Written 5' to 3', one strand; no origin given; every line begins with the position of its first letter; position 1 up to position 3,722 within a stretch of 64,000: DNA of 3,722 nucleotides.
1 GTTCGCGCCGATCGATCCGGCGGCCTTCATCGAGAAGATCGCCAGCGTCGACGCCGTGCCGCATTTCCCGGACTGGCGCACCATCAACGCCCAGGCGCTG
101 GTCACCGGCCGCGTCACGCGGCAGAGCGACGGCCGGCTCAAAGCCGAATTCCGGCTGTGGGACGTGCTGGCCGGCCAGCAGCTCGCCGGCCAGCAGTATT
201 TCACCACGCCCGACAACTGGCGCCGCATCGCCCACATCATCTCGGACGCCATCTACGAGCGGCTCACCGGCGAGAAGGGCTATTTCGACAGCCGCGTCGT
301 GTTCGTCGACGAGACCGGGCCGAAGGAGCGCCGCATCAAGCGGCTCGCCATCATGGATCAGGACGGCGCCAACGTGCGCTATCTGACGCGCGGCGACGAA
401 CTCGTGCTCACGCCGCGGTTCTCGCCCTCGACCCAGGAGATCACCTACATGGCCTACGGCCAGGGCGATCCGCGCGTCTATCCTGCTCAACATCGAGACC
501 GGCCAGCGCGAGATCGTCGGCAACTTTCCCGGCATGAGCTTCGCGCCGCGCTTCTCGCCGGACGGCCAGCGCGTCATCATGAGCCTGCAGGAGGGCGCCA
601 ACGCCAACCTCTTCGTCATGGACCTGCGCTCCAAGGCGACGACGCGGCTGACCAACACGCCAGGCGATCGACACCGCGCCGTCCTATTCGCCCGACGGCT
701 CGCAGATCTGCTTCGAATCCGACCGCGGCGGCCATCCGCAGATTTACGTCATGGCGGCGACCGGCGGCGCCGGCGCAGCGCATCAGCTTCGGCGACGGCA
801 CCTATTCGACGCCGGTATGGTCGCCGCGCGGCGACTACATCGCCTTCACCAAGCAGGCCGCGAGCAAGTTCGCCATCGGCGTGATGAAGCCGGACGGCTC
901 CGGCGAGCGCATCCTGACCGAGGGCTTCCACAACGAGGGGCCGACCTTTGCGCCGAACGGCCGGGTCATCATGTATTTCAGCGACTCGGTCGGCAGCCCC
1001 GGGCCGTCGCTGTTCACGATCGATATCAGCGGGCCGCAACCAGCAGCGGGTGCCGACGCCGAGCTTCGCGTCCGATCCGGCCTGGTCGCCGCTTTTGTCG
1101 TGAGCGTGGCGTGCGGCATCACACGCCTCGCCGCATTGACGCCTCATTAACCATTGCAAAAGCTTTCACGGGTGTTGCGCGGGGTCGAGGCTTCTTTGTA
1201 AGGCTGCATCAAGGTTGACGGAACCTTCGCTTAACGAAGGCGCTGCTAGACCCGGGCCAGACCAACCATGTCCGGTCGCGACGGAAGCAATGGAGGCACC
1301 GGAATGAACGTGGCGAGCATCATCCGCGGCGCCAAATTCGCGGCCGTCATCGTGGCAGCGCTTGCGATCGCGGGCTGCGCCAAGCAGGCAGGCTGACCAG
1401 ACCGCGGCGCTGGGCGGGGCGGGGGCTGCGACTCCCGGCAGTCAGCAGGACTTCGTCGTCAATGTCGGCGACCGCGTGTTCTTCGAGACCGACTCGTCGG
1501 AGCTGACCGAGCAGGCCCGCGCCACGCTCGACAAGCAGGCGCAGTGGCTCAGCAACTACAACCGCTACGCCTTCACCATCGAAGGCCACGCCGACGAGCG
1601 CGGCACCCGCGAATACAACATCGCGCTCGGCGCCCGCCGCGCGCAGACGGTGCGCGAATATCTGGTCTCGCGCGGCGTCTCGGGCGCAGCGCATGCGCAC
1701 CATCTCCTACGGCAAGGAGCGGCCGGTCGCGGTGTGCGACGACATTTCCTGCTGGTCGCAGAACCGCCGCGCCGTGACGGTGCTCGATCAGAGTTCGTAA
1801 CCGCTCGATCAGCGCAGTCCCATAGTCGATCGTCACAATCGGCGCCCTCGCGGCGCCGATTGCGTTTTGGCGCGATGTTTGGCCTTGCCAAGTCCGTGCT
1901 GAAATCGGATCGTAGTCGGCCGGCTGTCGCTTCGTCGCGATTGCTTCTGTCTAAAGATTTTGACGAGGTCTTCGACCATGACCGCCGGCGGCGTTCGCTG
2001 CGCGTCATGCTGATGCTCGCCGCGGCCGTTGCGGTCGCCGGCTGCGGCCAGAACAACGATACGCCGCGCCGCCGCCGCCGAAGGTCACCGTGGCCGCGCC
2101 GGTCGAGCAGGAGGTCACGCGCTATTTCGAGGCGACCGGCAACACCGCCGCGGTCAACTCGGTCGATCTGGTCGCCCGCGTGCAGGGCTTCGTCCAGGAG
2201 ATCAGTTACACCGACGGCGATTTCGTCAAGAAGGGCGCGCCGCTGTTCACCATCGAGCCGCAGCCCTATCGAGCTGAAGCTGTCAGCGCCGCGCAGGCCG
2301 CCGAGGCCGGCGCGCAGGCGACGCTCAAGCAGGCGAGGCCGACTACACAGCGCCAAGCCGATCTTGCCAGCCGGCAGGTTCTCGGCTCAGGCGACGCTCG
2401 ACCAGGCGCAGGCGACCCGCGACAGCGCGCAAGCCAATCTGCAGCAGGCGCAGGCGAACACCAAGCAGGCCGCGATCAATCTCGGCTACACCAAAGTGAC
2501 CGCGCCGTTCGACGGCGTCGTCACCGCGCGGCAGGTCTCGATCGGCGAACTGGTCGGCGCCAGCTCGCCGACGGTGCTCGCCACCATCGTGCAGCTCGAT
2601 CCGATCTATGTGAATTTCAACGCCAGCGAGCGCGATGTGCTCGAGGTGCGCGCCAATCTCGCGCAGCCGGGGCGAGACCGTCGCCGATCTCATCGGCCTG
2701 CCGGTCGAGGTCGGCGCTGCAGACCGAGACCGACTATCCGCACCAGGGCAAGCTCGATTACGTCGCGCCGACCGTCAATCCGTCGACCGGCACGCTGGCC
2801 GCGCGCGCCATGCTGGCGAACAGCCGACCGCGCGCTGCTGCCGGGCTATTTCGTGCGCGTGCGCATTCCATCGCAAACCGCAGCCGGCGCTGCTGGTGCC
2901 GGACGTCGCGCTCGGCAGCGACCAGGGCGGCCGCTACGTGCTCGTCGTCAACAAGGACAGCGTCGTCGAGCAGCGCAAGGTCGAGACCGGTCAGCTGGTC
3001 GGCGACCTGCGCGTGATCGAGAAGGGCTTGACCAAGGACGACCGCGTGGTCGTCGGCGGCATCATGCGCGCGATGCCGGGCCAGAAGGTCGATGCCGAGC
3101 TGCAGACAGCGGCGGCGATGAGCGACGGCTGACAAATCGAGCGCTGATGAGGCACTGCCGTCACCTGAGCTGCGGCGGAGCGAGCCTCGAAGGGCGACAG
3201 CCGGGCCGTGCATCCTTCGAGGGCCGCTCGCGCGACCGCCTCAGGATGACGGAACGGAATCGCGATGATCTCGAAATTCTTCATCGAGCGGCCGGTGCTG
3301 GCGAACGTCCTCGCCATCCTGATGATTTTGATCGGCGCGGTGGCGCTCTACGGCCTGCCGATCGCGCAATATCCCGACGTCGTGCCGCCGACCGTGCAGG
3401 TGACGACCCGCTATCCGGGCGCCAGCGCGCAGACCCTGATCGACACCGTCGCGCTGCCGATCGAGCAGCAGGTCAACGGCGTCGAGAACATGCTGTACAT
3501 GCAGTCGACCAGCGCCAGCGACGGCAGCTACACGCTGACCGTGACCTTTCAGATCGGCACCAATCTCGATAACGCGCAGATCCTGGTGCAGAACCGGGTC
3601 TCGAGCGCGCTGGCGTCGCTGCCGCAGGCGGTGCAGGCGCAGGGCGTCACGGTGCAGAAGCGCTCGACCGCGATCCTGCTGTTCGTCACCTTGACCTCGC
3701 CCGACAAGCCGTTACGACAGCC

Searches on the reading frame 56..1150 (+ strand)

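Call 86: search_protein_families(library=pfam, proteins=[window:56-1150:+], max_evalue=0.00001)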
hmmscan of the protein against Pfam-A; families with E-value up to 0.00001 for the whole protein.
window:56-1150:+ (364 aa): 2 families
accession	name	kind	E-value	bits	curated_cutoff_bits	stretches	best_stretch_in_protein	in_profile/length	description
PF04052.18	TolB_N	-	2.9e-13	50.3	22.4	1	2-43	65-106/106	TolB amino-terminal domain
PF07676.18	PD40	-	2.3e-09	37.4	20.9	0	284-311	2-30/38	WD40-like Beta Propeller Repeat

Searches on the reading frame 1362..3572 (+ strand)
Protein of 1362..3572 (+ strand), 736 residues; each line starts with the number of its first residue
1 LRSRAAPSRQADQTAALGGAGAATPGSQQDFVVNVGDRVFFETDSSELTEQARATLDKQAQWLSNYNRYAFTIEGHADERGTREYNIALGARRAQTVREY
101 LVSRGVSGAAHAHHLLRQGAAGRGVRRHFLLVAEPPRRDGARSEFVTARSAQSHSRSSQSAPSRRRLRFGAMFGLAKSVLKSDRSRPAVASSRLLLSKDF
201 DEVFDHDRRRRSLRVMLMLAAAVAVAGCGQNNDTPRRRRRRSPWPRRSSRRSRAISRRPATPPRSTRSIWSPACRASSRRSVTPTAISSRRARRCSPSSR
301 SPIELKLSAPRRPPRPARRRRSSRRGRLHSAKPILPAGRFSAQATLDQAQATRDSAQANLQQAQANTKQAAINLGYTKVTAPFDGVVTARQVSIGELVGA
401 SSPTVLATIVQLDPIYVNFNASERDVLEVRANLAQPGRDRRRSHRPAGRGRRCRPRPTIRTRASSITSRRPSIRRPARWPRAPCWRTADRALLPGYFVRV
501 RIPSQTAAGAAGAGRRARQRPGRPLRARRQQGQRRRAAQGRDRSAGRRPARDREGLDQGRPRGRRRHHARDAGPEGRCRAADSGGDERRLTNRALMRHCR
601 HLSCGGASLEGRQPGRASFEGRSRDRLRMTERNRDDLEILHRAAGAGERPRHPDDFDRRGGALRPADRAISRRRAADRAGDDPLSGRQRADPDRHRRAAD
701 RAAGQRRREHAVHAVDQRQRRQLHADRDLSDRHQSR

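Call 41: search_protein_families(library=pfam, proteins=[window:1362-3572:+], max_evalue=0.00001)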
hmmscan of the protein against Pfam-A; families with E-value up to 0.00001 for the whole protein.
window:1362-3572:+ (736 aa): 1 family
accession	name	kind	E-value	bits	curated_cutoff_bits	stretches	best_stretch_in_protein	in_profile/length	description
PF00691.25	OmpA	-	1.3e-17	64.4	27.2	1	40-109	1-72/98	OmpA family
